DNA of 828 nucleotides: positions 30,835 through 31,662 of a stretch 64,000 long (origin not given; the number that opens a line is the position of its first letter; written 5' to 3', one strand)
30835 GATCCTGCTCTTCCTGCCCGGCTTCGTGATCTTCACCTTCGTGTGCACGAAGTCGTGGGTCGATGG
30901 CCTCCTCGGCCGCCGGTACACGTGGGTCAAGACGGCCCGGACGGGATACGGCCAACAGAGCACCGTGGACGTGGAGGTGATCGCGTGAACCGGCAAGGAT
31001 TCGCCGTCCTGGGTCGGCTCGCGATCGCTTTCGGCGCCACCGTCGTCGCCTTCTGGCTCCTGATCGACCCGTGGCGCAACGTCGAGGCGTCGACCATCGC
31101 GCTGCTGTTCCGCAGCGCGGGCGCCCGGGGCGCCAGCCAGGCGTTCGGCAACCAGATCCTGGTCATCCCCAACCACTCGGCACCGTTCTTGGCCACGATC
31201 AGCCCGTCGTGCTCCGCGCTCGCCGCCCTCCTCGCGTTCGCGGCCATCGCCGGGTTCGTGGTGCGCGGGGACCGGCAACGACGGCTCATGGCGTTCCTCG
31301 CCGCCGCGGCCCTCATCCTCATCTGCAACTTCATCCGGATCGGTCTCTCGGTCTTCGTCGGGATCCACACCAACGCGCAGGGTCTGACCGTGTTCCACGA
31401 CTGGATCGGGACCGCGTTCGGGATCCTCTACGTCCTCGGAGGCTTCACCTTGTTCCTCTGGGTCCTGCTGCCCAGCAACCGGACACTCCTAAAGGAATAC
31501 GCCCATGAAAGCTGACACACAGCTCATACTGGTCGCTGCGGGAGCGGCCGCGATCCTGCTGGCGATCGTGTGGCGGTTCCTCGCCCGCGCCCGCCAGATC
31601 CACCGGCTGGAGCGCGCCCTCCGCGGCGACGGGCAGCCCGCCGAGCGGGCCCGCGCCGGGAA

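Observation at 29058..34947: Seven-gene translationally coupled operon built around a processive GT2 synthase and a mini exosortase (XrtG-like)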

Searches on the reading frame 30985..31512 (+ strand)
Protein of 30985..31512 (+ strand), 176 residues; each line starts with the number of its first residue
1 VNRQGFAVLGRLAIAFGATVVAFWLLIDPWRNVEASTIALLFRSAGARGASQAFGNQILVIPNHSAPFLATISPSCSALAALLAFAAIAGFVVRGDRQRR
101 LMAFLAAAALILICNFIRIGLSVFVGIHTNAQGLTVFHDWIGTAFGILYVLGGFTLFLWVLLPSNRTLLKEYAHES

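Call 4: search_protein_families(library=ncbifam, proteins=[window:30985-31512:+], max_evalue=1)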
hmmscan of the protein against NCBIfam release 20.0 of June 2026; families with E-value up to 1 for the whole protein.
window:30985-31512:+ (176 aa): 11 families
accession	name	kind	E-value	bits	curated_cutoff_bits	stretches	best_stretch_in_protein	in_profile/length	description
TIGR04178.1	exo_archaeo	signature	1.7e-12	47.5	23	1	71-161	2-95/97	exosortase/archaeosortase family protein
NF033767.0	exosort_XrtS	exception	4.2e-08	33.3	145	1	12-160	4-154/155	exosortase S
NF012138.0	exosort_XrtR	exception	0.00011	22.4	150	1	12-160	2-155/160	exosortase R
TIGR03110.1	exosort_Gpos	exception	0.00033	20.6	102.75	1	52-143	70-161/187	exosortase family protein XrtG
TIGR04300.1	exosort_XrtM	exception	0.0011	19.4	125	1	65-163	50-143/150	exosortase family protein XrtM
TIGR04293.1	archaeo_artF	exception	0.0017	18.4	150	1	26-152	31-152/166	archaeosortase family protein ArtF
TIGR04476.1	exosort_XrtN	exception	0.0025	17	200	1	51-155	137-241/406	exosortase N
TIGR02602.1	8TM_EpsH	subfamily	0.029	13.9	105.55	1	71-147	147-227/241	exosortase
TIGR03763.1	cyanoexo_CrtA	exception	0.043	13.3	150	1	72-160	167-258/260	cyanoexosortase A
TIGR04152.1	exosort_VPLPA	exception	0.046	12.8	400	1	79-164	157-248/486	VPLPA-CTERM-specific exosortase XrtD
TIGR03109.2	exosort_XrtA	exception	0.19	11.1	208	1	79-150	177-249/261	exosortase A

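Call 5: search_protein_families(library=pfam, proteins=[window:30985-31512:+], max_evalue=1)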
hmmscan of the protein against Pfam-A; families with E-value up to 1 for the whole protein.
window:30985-31512:+ (176 aa): 3 families
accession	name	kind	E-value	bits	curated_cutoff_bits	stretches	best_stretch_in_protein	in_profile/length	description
PF09721.15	Exosortase_EpsH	-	1.1e-05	25.4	25.7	1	72-158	162-252/254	Transmembrane exosortase (Exosortase_EpsH)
PF02674.22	Colicin_V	-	0.001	19.5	29.3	1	73-162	30-121/144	Colicin V production protein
PF03994.20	DUF350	-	0.0073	16.8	26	1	68-163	6-98/133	Domain of Unknown Function (DUF350)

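Call 7: find_homologous_proteins(query=window:30985-31512:+)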
Query window:30985-31512:+ (176 aa): 151 proteins with E <= 0.001 among 3231 candidates; the best 120 are listed.
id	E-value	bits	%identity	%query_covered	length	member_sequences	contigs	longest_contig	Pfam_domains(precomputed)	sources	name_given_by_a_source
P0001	6.4e-107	373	100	100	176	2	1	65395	PF09721.16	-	-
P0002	3.1e-91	322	85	100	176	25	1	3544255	PF09721.16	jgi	jgi:exosortase/archaeosortase family protein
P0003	7.4e-87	307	82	100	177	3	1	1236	PF09721.16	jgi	jgi:exosortase/archaeosortase family protein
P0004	1.7e-86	306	85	97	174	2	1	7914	PF09721.16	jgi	jgi:exosortase/archaeosortase family protein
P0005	7.4e-86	304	81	100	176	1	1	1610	PF09721.16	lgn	-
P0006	7.4e-86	304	80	100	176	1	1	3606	PF09721.16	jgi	jgi:exosortase/archaeosortase family protein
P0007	1.0e-85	304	84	97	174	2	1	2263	PF09721.16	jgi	jgi:exosortase/archaeosortase family protein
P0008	6.8e-85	301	82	97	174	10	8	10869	PF09721.16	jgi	jgi:exosortase/archaeosortase family protein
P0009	6.9e-83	294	78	100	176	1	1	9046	PF09721.16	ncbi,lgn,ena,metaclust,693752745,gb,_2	metaclust:\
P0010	1.3e-82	294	77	100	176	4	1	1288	PF09721.16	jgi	jgi:exosortase/archaeosortase family protein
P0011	1.9e-82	293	81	97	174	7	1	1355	PF09721.16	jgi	jgi:exosortase/archaeosortase family protein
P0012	7.0e-82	291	77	99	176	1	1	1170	PF09721.16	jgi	jgi:exosortase/archaeosortase family protein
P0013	7.1e-82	291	78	100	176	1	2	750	PF09721.16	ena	-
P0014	5.7e-78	278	75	100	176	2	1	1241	PF09721.16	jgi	jgi:exosortase/archaeosortase family protein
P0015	8.0e-78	278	73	100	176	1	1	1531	PF09721.16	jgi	jgi:exosortase/archaeosortase family protein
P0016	9.3e-76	271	73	100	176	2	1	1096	PF09721.16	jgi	jgi:exosortase/archaeosortase family protein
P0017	1.1e-75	271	69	100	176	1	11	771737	PF09721.16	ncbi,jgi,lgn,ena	jgi:exosortase/archaeosortase family protein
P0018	1.4e-75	271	72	99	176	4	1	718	PF09721.16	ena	-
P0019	1.8e-75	270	73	99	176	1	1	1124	PF09721.16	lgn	-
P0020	2.3e-75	270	69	100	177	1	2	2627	PF09721.16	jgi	jgi:exosortase/archaeosortase family protein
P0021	7.0e-75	268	69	100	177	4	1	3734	PF09721.16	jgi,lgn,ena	-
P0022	1.0e-74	268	70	99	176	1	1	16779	PF09721.16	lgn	-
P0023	3.6e-74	266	73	98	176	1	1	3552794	PF09721.16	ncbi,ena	-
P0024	4.1e-74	266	70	92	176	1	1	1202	PF09721.16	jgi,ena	-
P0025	4.4e-74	266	70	99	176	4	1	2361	PF09721.16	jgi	jgi:exosortase/archaeosortase family protein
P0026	1.2e-73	264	70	99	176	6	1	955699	PF09721.16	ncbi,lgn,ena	-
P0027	1.9e-73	264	70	99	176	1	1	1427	PF09721.16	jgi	jgi:exosortase/archaeosortase family protein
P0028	2.1e-73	264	70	99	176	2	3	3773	PF09721.16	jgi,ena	jgi:exosortase/archaeosortase family protein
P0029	8.3e-73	262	69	100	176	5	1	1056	PF09721.16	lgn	-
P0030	1.0e-72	261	66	100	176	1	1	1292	PF09721.16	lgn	-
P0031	1.2e-72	261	70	99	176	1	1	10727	PF09721.16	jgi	jgi:exosortase/archaeosortase family protein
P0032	2.1e-72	260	70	100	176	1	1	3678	PF09721.16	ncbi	-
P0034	8.7e-72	258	71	98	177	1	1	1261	PF09721.16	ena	-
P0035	9.0e-72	258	67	100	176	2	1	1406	PF09721.16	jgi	-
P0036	1.2e-71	258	70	99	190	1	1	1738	PF09721.16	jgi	jgi:exosortase/archaeosortase family protein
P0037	2.1e-71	257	70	96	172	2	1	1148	PF09721.16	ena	-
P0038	2.7e-71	257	65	100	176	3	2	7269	PF09721.16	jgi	-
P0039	6.3e-71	256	69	99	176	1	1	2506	PF09721.16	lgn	-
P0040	7.3e-71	255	68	100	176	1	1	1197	PF09721.16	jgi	jgi:exosortase/archaeosortase family protein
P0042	1.1e-70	255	66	99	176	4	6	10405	PF09721.16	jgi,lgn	jgi:exosortase/archaeosortase family protein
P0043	4.7e-70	253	67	100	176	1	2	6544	PF09721.16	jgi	-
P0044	6.0e-70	252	67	100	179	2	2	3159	PF09721.16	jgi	-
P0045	1.6e-69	251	67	98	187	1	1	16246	PF09721.16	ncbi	-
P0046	4.6e-68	246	68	99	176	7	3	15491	PF09721.16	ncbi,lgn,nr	ncbi:MAG TPA: exosortase/archaeosortase family protein [Acidimicrobiia bacterium]|nr:exosortase/arch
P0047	1.0e-67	245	68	98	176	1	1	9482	PF09721.16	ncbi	-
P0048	1.2e-67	245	65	100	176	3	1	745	PF09721.16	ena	-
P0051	1.0e-66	242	69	92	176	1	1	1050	PF09721.16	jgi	jgi:exosortase/archaeosortase family protein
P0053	1.2e-66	242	65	98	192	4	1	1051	PF09721.16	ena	-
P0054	2.1e-66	241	69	92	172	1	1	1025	PF09721.16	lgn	-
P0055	2.6e-66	241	65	99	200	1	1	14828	PF09721.16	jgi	jgi:exosortase/archaeosortase family protein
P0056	3.4e-66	240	67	98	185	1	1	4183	PF09721.16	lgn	-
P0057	4.1e-66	240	63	100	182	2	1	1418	PF09721.16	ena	-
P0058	4.4e-66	240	66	98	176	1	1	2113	PF09721.16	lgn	-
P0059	4.8e-66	240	64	99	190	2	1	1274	PF09721.16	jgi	jgi:exosortase/archaeosortase family protein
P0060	4.9e-66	240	69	89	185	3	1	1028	PF09721.16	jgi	-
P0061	8.1e-66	239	64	100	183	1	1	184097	PF09721.16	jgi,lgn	jgi:exosortase/archaeosortase family protein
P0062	8.3e-66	239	66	98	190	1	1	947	PF09721.16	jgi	jgi:exosortase/archaeosortase family protein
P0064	1.4e-65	238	66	98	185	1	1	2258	PF09721.16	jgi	jgi:exosortase/archaeosortase family protein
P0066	3.1e-65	237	64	99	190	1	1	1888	PF09721.16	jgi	jgi:exosortase/archaeosortase family protein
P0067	3.7e-65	237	66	98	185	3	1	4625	PF09721.16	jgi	jgi:exosortase/archaeosortase family protein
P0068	9.9e-65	235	65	98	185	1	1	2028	PF09721.16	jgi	jgi:exosortase/archaeosortase family protein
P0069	1.0e-64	235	65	98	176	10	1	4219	PF09721.16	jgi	-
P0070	1.1e-64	235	63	99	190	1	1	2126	PF09721.16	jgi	jgi:exosortase/archaeosortase family protein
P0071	1.3e-64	235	64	98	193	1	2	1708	PF09721.16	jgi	jgi:exosortase/archaeosortase family protein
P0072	1.3e-64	235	64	100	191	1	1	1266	PF09721.16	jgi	jgi:exosortase/archaeosortase family protein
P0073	1.5e-64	235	63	99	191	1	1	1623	PF09721.16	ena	-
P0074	1.5e-64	235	63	98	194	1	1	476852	PF09721.16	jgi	jgi:exosortase/archaeosortase family protein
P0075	1.6e-64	235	62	98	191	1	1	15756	PF09721.16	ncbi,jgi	ncbi:MAG TPA: exosortase/archaeosortase family protein [Acidimicrobiia bacterium]|jgi:exosortase/arc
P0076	1.7e-64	235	63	98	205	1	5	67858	PF09721.16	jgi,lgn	jgi:exosortase/archaeosortase family protein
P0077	2.5e-64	234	63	98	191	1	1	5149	PF09721.16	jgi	jgi:exosortase/archaeosortase family protein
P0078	2.5e-64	234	64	98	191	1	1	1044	PF09721.16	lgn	-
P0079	2.7e-64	234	63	99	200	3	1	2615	PF09721.16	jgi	jgi:exosortase/archaeosortase family protein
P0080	3.9e-64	233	63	98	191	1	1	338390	PF09721.16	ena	-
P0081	5.2e-64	233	61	99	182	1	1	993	PF09721.16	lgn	-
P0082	8.1e-64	232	62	99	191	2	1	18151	PF09721.16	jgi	-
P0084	1.6e-63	231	64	98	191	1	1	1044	PF09721.16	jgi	jgi:exosortase/archaeosortase family protein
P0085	2.5e-63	231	60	100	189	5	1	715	PF09721.16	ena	-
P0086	5.1e-63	230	61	98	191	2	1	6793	PF09721.16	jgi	jgi:exosortase/archaeosortase family protein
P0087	7.7e-63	229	70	85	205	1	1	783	PF09721.16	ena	-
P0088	2.7e-62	227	62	95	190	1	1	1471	PF09721.16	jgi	jgi:exosortase/archaeosortase family protein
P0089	3.5e-62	227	62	99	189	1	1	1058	PF09721.16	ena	-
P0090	5.4e-62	226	60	98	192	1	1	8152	PF09721.16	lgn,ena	-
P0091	9.1e-62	226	61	95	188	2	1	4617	PF09721.16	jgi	jgi:exosortase/archaeosortase family protein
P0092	9.5e-62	226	61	98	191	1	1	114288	PF09721.16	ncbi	-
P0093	3.1e-61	224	61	94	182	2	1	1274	PF09721.16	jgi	jgi:exosortase/archaeosortase family protein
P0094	4.3e-61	224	58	99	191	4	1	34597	PF09721.16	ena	-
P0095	5.0e-61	223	63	98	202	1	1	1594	PF09721.16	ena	-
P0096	7.2e-61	223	62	97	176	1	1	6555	PF09721.16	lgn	-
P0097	7.6e-61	223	60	97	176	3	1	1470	PF09721.16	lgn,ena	-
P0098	8.8e-61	223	60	97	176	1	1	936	PF09721.16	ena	-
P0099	1.4e-60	222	61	97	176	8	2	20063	PF09721.16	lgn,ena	-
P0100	4.1e-60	220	60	99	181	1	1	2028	PF09721.16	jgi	jgi:exosortase/archaeosortase family protein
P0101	5.5e-60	220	59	98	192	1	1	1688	PF09721.16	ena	-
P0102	1.1e-59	219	58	97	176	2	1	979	PF09721.16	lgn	-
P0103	1.1e-59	219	59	97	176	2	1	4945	PF09721.16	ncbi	-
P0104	5.9e-59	217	58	97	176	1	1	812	PF09721.16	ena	-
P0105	1.1e-58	216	58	96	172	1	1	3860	PF09721.16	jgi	jgi:exosortase/archaeosortase family protein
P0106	1.7e-58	215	60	93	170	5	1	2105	PF09721.16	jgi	jgi:exosortase/archaeosortase family protein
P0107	1.9e-58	215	57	99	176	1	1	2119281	PF09721.16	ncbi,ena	-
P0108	9.9e-57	209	58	97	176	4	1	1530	PF09721.16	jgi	jgi:exosortase/archaeosortase family protein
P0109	2.5e-56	208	57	97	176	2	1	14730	PF09721.16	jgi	-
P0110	1.0e-55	206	57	97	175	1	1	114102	PF09721.16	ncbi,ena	-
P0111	1.3e-55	206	56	99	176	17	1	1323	PF09721.16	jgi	-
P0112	1.6e-55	205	57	97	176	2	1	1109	PF09721.16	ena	-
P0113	2.6e-55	205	56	97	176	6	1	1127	PF09721.16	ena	-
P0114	1.4e-53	199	57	97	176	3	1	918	PF09721.16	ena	-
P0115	1.7e-53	199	54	97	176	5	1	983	PF09721.16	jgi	-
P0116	3.5e-53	198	88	61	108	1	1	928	PF09721.16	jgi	jgi:exosortase/archaeosortase family protein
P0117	2.2e-52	195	57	97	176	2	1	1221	PF09721.16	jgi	jgi:exosortase/archaeosortase family protein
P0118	2.0e-51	192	56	97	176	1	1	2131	PF09721.16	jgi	jgi:exosortase/archaeosortase family protein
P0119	7.0e-51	190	57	97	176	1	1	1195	PF09721.16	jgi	jgi:exosortase/archaeosortase family protein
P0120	1.5e-50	189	54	99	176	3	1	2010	PF09721.16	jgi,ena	jgi:Transmembrane exosortase (Exosortase_EpsH).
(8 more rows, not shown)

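Call 9: find_encoding_contigs(protein=P0107, flank=10000, max_places=2)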
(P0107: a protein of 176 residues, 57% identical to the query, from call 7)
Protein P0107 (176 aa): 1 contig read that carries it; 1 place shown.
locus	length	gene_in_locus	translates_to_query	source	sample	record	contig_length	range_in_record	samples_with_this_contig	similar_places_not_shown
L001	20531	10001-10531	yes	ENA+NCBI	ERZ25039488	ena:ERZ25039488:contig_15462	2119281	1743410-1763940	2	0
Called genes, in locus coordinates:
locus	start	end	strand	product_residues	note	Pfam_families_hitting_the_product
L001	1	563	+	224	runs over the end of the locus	PF04264:YceI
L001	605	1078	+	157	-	PF03449:GreA_GreB_N, PF01272:GreA_GreB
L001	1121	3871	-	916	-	PF00999:Na_H_Exchanger, PF01842:ACT (faint), PF13291:ACT_4 (faint)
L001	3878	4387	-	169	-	PF00486:Trans_reg_C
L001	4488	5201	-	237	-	PF12802:MarR_2 (weak), PF25213:HVO_A0261_N (weak), PF09339:HTH_IclR, PF01614:IclR_C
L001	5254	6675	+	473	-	PF00330:Aconitase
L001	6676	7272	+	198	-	PF00694:Aconitase_C, PF27434:LeuD_C (weak)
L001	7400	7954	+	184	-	-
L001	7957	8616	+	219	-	PF02585:PIG-L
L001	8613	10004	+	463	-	PF13506:Glyco_transf_21, PF00535:Glycos_transf_2, PF13641:Glyco_tranf_2_3, PF13632:Glyco_trans_2_3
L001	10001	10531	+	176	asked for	PF09721:Exosortase_EpsH (weak)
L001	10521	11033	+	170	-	PF13646:HEAT_2 (faint)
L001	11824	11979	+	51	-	-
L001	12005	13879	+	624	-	PF02350:Epimerase_2, PF00702:Hydrolase, PF12710:HAD, PF13419:HAD_2, PF13242:Hydrolase_like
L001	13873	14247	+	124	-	PF27542:ArfC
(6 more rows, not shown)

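Call 10: find_related_loci(query=A1, collection=genome_contigs, flank=8000)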
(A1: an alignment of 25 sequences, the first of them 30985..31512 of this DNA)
Query A1 (176 aa) in genome_contigs; peptide patterns used: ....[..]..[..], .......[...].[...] (x = any residue, [..] = any of these).
104 stretches matched a pattern; 22 encode a relative of the query (tblastn E <= 1e-3); 22 distinct loci.
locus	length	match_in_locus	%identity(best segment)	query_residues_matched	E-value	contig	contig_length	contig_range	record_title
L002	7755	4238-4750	82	1-171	2e-85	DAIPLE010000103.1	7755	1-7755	MAG TPA_asm: Actinomycetota bacterium isolate CTOTU25330 NODE_4642_length_7755_cov_7.803117, whole genome shotgun sequen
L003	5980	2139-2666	83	1-176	7e-84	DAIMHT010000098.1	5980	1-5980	MAG TPA_asm: Actinomycetota bacterium isolate CTOTU41483 NODE_15831_length_5980_cov_16.694346, whole genome shotgun sequ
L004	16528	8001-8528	69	1-176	2e-81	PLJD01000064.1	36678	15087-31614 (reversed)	MAG: Actinomycetota bacterium isolate palsa_555 73.20110800_P2D.24_contig_25061, whole genome shotgun sequence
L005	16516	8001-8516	70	1-172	6e-79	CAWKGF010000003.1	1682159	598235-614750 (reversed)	MAG: uncultured Actinomycetes bacterium isolate MFD09222.bin.2.126 genome assembly, contig: contig_67085, whole genome s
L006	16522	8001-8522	70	1-174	1e-78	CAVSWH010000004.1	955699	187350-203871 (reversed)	MAG: uncultured Actinomycetes bacterium isolate MFD05705.bin.1.76 genome assembly, contig: contig_37446, whole genome sh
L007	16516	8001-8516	73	1-172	7e-74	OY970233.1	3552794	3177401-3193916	MAG: uncultured Actinomycetes bacterium isolate MFD01872.bin.c.1 genome assembly, chromosome: 1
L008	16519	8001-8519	68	1-173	6e-71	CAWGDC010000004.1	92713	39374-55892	MAG: uncultured Actinomycetes bacterium isolate MFD02248.bin.2.1 genome assembly, contig: contig_57104, whole genome sho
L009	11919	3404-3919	62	1-172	5e-70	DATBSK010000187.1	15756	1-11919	MAG TPA_asm: Acidimicrobiia bacterium isolate SMAG_U4155 k141_2571699, whole genome shotgun sequence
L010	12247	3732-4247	62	1-172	6e-69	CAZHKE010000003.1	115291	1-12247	MAG TPA_asm: uncultured Bifidobacteriaceae bacterium isolate SRP214966_co6_51 genome assembly, contig: NODE_36_length_11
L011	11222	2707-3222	67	1-172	6e-69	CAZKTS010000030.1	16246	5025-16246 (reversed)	MAG TPA_asm: uncultured Bifidobacteriaceae bacterium isolate binchicken_co200_78 genome assembly, contig: k141_686288, w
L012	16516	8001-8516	61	1-172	4e-66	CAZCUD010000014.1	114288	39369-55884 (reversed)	MAG TPA_asm: uncultured Bifidobacteriaceae bacterium isolate binchicken_co179_372 genome assembly, contig: NODE_763_leng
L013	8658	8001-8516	68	1-172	2e-66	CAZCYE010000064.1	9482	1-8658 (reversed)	MAG TPA_asm: uncultured Bifidobacteriaceae bacterium isolate SRP136066_co1_74 genome assembly, contig: NODE_10122_length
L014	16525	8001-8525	63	1-175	9e-66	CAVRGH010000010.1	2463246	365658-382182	MAG: uncultured Acidimicrobiia bacterium isolate MFD05442.bin.1.1 genome assembly, contig: contig_4208, whole genome sho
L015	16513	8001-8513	57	1-171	2e-63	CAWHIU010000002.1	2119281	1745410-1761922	MAG: uncultured Actinomycetes bacterium isolate MFD02134.bin.2.142 genome assembly, contig: contig_15462, whole genome s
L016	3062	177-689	61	1-171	8e-61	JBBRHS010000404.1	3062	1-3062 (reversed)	MAG: Acidimicrobiia bacterium isolate Co_metawrap_2730 Cmw_2730_k141_6262904_length_3062_cov_7.9808, whole genome shotgu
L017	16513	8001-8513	61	1-171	2e-60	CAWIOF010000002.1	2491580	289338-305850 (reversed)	MAG: uncultured Actinomycetes bacterium isolate MFD05442.bin.2.274 genome assembly, contig: contig_3506, whole genome sh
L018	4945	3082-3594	59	1-171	4e-59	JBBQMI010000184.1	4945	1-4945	MAG: Acidimicrobiia bacterium isolate Co_metawrap_431 Cmw_431_k141_917284_length_4945_cov_7.0000, whole genome shotgun s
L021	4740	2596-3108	49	1-171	3e-34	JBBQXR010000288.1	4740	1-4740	MAG: Acidimicrobiia bacterium isolate Co_metawrap_2124 Cmw_2124_k141_13122785_length_4740_cov_7.0000, whole genome shotg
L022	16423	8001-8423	47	23-164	8e-29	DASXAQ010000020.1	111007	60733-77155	MAG TPA_asm: Actinomycetota bacterium isolate SMAG_U3770 k141_3876045, whole genome shotgun sequence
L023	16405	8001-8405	39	23-158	5e-9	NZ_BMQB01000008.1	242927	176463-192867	Pilimelia anulata strain JCM 3090 sequence08, whole genome shotgun sequence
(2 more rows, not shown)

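Call 35: predict_structure(alignment_id=A1)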
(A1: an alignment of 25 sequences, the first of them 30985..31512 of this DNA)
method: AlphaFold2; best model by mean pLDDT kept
length: 176 residues; sequences in the alignment: 25
mean_pLDDT: 88.3   pTM: 0.79
mean pLDDT of the five models: 88.3, 88.0, 87.5, 84.1, 83.5
residues with pLDDT >= 90: 96; 70-90: 68; 50-70: 11; < 50: 1
segments of 3 or more residues with pLDDT < 50: none
pLDDT, mean of each block of 10 residues (from residue 1): 86 95 95 93 87 91 89 87 94 89 95 92 90 85 85 91 72 64
secondary structure, 60 per line:
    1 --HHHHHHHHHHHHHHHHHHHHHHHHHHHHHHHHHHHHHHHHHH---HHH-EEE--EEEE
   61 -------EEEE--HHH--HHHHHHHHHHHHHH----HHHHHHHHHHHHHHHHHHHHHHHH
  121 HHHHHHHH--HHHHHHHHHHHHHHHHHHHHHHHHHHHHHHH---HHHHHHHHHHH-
elements in order: H3-44 E52-54 E57-60 E68-71 H79-92 H97-128 H131-161 H165-175

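Call 40: fold_search(model_id=the predicted structure, library=pdb)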
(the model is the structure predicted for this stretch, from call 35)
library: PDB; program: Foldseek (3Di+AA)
matches with E <= 10: 84; with E <= 0.001: 0
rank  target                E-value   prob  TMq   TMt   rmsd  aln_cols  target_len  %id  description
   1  3a7k_B                9.2e-01  0.09  0.21  0.16  15.7       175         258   10  Crystal structure of halorhodopsin from Natronomonas pharaonis (released 2009-12-15)
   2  8dt0_B                1.1e+00  0.25  0.28  0.33  10.0       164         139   12  Scaffolding protein functional sites using deep learning (released 2022-08-10)
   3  7uw9_o                1.2e+00  0.12  0.23  0.25  10.4       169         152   15  Citrus V-ATPase State 1, H in contact with subunit a (released 2022-07-06)
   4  8r0k_A                1.7e+00  0.11  0.29  0.22  14.8       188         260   16  Cryo-EM structure of the microbial rhodopsin CryoR1 at pH 4.3 in detergent (released 2025-05-14)
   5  5g54                  1.7e+00  0.06  0.22  0.16  15.9       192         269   12  The crystal structure of light-driven chloride pump ClR at pH 4.5 (released 2016-10-19)
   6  8r0p_A                1.8e+00  0.08  0.24  0.17  17.8       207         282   13  Cryo-EM structure of the microbial rhodopsin CryoR2 at pH 8.0 in detergent (released 2025-05-14)
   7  6avz_B                1.8e+00  0.06  0.19  0.11  19.7       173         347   10  Crystal structure of the HopQ-CEACAM3 WT complex (released 2018-05-16)
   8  7ldd_G                1.9e+00  0.04  0.16  0.17  18.1       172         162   10  native AMPA receptor (released 2021-05-12)
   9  6xbw_o                2.1e+00  0.14  0.31  0.34   9.8       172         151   17  Cryo-EM structure of V-ATPase from bovine brain, state 1 (released 2020-08-19)
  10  1cwq_A                2.1e+00  0.08  0.24  0.19  15.0       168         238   15  M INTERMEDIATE STRUCTURE OF THE WILD TYPE BACTERIORHODOPSIN IN COMBINATION WITH THE GROUND STATE STRUCTURE (released 1999-10-20)
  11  6rf9                  2.3e+00  0.04  0.19  0.15  14.4       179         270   14  Crystal structure of the Y154F mutant of the light-driven sodium pump KR2 in the monomeric form, pH 8.0 (released 2019-04-24)
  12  6rf6                  2.4e+00  0.04  0.20  0.15  14.5       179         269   16  Crystal structure of the light-driven sodium pump KR2 in the monomeric form, pH 8.0 (released 2019-04-24)
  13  2z55_A                2.5e+00  0.08  0.24  0.19  15.3       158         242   14  Bacterioruberin in the trimeric structure of archaerhodopsin-2 (released 2008-01-01)
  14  6yr1                  2.8e+00  0.09  0.22  0.20   9.5       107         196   10  TetR(D) soaked with Tigecycline I4(1)22 (released 2021-04-28)
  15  6s33_A                2.8e+00  0.05  0.20  0.22  11.5       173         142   13  Ligand binding domain of the P. putida receptor PcaY_PP in complex with Protocatechuate (released 2020-10-21)
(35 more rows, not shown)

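Call 60: search_solved_structures(query=A1, max_evalue=1)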
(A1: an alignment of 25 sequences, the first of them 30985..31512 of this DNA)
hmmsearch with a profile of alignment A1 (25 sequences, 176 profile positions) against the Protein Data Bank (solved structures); distinct sequences matched with E-value up to 1: 0.
